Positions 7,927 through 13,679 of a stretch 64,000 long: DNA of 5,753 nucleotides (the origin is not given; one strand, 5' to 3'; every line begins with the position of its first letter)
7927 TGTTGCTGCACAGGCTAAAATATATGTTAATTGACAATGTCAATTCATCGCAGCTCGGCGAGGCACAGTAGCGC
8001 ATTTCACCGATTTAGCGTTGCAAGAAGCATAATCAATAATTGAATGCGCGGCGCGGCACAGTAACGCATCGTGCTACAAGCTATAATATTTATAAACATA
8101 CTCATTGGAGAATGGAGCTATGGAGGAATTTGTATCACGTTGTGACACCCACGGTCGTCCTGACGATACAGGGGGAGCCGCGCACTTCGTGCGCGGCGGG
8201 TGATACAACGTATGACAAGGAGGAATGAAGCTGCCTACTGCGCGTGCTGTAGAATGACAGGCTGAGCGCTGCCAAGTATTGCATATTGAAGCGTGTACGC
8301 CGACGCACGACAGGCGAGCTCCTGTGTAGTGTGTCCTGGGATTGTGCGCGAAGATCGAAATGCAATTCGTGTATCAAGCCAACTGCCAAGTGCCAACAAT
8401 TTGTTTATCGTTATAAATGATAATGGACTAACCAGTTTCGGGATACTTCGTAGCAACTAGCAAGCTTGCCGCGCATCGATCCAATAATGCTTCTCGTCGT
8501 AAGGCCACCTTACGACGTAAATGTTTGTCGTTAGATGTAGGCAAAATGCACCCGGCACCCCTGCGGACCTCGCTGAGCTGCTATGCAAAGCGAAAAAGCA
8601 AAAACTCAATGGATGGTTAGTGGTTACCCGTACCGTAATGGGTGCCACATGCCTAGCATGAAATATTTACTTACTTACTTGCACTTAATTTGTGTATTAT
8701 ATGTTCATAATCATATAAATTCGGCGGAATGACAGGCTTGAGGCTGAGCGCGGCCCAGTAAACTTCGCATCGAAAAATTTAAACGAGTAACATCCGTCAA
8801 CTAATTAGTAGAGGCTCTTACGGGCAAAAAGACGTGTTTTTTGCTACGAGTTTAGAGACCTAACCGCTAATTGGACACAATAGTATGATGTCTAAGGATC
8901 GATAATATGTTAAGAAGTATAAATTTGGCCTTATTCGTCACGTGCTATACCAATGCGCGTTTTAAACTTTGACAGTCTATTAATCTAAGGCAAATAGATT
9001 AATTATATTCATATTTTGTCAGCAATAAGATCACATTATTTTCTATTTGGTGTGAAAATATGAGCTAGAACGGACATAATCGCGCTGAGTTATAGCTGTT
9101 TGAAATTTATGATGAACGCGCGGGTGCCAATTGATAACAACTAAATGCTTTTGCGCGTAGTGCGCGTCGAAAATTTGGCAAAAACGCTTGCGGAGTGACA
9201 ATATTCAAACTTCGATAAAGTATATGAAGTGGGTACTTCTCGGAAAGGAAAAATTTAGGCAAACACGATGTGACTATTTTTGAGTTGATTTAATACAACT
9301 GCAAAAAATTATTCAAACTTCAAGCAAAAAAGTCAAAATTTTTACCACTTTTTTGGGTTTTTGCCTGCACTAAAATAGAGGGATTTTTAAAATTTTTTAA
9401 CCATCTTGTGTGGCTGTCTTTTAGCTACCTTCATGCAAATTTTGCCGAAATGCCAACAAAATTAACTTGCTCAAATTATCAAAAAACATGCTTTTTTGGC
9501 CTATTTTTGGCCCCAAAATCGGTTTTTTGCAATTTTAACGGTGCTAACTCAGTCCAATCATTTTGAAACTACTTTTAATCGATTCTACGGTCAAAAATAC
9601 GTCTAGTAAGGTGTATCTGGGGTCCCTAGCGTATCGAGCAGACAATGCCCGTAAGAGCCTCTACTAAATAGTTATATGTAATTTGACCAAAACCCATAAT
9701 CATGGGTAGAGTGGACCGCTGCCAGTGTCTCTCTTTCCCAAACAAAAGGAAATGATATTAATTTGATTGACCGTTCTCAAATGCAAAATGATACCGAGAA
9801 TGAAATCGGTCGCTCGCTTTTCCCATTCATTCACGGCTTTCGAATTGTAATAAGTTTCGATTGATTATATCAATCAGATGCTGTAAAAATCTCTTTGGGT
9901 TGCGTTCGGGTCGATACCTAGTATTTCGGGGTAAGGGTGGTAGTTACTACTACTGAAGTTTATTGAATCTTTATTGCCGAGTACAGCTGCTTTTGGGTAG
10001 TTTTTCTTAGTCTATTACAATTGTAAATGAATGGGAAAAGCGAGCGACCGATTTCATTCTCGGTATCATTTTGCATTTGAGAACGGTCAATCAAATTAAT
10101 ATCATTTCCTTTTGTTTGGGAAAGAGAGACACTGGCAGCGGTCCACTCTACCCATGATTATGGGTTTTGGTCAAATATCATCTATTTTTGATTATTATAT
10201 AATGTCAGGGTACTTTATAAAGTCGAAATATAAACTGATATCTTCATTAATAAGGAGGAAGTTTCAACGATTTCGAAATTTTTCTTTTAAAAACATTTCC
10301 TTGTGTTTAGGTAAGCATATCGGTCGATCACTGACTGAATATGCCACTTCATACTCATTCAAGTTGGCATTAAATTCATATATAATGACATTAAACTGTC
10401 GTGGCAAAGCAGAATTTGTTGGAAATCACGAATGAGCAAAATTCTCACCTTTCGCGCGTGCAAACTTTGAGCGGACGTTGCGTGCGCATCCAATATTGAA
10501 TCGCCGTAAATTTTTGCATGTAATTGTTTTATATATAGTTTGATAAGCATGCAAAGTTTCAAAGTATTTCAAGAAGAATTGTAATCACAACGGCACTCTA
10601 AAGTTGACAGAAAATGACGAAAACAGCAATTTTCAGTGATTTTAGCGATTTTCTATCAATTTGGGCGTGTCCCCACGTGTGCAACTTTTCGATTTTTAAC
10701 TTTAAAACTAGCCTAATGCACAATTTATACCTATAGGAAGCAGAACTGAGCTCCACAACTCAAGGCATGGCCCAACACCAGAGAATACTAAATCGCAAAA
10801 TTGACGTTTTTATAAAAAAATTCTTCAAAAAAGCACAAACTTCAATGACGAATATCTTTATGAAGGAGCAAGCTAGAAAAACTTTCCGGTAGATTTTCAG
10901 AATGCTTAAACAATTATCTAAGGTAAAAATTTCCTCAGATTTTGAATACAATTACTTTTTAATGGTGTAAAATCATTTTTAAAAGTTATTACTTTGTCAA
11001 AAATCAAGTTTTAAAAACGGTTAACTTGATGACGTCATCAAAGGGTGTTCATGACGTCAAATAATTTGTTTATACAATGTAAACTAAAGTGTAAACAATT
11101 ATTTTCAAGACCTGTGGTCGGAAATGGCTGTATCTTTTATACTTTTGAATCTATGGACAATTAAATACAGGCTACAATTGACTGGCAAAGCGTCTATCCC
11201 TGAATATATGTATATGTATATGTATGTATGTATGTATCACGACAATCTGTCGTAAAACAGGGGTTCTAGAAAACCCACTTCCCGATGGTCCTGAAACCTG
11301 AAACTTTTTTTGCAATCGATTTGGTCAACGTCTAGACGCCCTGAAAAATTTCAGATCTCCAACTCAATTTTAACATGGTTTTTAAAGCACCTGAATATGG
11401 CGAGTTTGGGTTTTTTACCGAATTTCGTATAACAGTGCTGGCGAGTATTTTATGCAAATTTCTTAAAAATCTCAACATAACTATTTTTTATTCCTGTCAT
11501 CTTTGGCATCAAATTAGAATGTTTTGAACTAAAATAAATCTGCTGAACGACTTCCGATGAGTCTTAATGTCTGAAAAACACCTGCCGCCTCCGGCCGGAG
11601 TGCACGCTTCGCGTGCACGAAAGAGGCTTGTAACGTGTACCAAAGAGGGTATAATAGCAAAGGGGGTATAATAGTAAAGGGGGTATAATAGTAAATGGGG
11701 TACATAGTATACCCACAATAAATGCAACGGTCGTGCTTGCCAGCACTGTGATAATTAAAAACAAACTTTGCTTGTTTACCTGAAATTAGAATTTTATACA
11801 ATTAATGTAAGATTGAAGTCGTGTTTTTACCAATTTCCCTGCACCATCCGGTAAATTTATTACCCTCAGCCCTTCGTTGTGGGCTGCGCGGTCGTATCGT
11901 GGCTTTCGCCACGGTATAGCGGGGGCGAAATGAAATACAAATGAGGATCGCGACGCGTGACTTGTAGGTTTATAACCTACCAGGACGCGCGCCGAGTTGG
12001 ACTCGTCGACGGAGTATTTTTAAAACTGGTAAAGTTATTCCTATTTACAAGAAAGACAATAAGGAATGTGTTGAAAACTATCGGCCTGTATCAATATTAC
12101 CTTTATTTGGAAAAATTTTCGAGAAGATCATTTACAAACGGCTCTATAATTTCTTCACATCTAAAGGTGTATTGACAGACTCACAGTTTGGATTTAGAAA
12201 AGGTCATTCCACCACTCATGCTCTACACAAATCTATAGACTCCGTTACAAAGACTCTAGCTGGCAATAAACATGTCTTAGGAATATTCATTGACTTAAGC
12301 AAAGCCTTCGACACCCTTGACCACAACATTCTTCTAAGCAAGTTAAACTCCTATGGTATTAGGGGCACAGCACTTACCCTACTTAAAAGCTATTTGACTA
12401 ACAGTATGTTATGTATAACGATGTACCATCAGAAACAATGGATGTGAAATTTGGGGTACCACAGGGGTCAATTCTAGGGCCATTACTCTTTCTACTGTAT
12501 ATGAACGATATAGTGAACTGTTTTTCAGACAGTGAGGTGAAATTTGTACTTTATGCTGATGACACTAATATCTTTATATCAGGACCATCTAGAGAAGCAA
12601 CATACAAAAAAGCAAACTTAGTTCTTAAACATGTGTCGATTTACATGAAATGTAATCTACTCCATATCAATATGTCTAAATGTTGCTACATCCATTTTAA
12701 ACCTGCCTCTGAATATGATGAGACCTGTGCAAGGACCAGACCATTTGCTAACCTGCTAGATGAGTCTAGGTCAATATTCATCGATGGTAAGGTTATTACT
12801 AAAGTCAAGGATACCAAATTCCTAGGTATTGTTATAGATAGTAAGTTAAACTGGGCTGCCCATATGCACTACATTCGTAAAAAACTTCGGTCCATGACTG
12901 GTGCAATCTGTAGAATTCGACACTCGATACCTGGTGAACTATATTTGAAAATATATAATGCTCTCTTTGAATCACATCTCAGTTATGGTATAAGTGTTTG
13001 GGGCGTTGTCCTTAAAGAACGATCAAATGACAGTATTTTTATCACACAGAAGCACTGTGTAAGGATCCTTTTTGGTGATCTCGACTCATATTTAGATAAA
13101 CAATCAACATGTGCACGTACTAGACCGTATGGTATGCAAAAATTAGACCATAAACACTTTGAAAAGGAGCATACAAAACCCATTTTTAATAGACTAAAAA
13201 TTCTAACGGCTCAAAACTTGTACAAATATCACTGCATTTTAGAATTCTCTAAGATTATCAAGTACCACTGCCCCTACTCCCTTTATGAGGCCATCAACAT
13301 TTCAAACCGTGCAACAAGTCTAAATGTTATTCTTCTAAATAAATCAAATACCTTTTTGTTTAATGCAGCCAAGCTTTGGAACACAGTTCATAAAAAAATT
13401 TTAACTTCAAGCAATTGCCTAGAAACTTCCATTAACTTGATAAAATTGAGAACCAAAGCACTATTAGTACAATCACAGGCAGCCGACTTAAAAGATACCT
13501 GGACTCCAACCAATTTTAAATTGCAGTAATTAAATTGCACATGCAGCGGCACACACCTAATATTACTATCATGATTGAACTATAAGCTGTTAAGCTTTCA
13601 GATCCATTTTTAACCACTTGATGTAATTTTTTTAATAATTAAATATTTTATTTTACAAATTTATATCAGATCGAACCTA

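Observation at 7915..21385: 13.5-kb nested palindrome with foldback-element architecture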

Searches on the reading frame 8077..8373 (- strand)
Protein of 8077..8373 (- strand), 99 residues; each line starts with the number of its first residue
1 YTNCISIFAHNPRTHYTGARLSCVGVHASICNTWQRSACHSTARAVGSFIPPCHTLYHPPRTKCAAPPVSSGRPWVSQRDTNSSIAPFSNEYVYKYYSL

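Call 39: search_protein_families(library=pfam, proteins=[window:8077-8373:-], max_evalue=0.1)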
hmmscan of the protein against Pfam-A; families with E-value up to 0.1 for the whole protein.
window:8077-8373:- (99 aa): 0 families

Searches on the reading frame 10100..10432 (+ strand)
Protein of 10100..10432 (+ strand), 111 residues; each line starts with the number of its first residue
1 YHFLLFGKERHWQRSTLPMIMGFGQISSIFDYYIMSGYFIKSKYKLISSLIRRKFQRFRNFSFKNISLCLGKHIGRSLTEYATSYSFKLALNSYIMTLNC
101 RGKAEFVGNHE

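Call 39: search_protein_families(library=pfam, proteins=[window:10100-10432:+], max_evalue=0.1)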
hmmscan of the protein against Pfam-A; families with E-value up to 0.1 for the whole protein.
window:10100-10432:+ (111 aa): 1 family
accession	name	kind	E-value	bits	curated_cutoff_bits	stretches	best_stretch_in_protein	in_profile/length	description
PF13042.11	DUF3902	-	0.093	12.8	25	0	3-84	23-96/161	Protein of unknown function (DUF3902)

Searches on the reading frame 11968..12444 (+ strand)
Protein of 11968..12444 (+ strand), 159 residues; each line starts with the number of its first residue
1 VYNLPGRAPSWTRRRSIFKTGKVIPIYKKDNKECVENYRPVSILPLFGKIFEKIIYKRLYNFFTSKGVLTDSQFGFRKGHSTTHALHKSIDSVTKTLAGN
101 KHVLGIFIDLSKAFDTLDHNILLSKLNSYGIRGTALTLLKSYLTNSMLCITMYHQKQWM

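Call 40: search_protein_families(library=pfam, proteins=[window:11968-12444:+], max_evalue=0.001)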
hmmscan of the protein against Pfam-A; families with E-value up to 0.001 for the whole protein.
window:11968-12444:+ (159 aa): 1 family
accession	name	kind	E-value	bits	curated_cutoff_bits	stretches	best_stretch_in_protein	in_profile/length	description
PF00078.32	RVT_1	-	3.2e-18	66.6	29.6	1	28-145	3-107/205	Reverse transcriptase (RNA-dependent DNA polymerase)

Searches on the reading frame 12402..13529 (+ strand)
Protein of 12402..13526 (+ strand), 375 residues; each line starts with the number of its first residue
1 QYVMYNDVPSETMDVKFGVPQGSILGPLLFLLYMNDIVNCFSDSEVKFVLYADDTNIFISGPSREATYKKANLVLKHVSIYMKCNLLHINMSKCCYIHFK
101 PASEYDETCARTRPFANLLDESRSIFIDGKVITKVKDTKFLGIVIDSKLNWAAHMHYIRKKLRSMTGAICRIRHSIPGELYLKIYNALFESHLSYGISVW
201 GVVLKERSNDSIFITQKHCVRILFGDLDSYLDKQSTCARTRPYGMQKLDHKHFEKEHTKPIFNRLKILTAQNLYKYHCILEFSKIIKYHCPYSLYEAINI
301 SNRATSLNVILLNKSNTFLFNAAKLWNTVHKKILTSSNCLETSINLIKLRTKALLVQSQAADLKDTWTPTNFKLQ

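Call 13: find_encoding_contigs(protein=window:12411-13529:+, flank=10000, max_places=6)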
Protein window:12411-13529:+ (372 aa): no gene with exactly this product is on record in the collection.

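Call 40: search_protein_families(library=pfam, proteins=[window:12402-13526:+], max_evalue=0.001)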
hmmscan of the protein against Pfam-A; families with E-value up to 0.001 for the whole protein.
window:12402-13526:+ (375 aa): 1 family
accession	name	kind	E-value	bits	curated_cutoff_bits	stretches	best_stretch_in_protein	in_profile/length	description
PF00078.32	RVT_1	-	9.5e-15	55.3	29.6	1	15-144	115-204/205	Reverse transcriptase (RNA-dependent DNA polymerase)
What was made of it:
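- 12013..14086 (+): 5'-truncated non-LTR retrotransposon (LINE) inserted in the left arm only. It ends in 2 x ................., with GG microhomology at both junctions. RVT_1 hits on ORFs 11968-12444 and 12402-13526 (call 40).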
